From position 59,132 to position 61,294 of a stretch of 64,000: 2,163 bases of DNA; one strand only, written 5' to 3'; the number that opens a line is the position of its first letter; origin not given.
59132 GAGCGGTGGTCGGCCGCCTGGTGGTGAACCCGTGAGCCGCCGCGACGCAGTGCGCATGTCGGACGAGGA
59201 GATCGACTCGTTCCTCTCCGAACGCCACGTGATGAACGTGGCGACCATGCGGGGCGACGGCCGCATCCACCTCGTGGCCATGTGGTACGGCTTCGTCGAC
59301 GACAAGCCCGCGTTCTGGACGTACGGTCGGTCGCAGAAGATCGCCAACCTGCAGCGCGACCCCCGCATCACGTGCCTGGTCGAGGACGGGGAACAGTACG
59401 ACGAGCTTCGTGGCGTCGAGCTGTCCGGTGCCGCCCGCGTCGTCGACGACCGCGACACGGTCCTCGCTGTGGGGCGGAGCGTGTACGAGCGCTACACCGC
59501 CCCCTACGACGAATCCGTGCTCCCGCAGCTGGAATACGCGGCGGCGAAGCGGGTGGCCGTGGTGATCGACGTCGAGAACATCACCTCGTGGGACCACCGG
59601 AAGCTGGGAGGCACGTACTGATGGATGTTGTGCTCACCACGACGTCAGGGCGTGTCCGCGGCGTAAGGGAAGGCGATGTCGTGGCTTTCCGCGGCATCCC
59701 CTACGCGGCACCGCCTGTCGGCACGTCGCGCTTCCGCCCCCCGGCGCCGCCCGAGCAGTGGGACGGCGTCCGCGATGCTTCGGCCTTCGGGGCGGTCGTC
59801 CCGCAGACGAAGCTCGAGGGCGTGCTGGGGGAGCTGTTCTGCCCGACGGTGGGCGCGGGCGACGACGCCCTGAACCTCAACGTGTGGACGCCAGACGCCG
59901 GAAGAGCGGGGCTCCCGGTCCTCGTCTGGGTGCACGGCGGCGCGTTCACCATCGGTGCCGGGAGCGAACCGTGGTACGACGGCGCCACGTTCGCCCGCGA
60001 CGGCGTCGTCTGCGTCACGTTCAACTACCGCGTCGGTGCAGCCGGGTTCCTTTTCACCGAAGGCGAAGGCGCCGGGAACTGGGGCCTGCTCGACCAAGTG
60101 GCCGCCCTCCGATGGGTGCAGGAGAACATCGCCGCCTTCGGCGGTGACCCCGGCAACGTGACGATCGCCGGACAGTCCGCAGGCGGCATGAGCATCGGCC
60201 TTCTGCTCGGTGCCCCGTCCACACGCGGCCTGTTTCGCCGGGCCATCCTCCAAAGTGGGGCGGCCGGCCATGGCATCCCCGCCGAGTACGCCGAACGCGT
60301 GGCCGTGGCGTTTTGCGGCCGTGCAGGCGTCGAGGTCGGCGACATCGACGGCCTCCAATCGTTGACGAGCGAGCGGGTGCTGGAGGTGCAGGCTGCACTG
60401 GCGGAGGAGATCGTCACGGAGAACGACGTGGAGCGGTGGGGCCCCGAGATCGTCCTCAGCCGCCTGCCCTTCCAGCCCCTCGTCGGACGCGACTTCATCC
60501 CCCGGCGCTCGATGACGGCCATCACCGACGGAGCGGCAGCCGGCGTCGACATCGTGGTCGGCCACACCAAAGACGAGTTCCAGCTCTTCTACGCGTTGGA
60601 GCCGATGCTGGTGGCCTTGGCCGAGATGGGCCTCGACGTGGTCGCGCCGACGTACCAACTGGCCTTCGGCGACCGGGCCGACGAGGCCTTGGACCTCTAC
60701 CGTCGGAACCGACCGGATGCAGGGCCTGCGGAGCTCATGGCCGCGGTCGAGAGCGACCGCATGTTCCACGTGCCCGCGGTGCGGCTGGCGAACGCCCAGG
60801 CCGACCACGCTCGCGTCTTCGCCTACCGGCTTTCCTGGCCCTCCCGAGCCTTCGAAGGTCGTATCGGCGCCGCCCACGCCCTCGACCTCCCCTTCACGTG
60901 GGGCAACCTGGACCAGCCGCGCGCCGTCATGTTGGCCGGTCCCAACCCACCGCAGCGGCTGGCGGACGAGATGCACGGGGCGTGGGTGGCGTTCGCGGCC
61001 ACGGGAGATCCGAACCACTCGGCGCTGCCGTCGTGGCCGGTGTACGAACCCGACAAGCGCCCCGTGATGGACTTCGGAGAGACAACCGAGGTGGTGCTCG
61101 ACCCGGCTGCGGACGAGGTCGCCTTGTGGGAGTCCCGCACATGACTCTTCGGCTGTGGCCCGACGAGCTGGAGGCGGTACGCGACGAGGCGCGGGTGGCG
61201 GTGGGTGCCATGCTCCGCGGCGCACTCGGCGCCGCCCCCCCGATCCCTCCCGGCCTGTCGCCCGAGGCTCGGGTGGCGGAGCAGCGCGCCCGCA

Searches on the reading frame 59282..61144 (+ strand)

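Call 24: search_protein_families(library=pfam, proteins=[window:59282-61144:+], max_evalue=0.0001)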
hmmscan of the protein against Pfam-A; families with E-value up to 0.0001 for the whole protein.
window:59282-61144:+ (620 aa): 3 families
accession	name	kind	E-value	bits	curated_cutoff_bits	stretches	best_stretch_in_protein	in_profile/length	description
PF00135.34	COesterase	-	3.8e-102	343.3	27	1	117-616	4-515/515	Carboxylesterase family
PF20434.5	BD-FAE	-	2.5e-09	37.4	26.8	1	199-303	1-101/215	BD-FAE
PF07859.19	Abhydrolase_3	-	1.3e-06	28.8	25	1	214-303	1-83/210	alpha/beta hydrolase fold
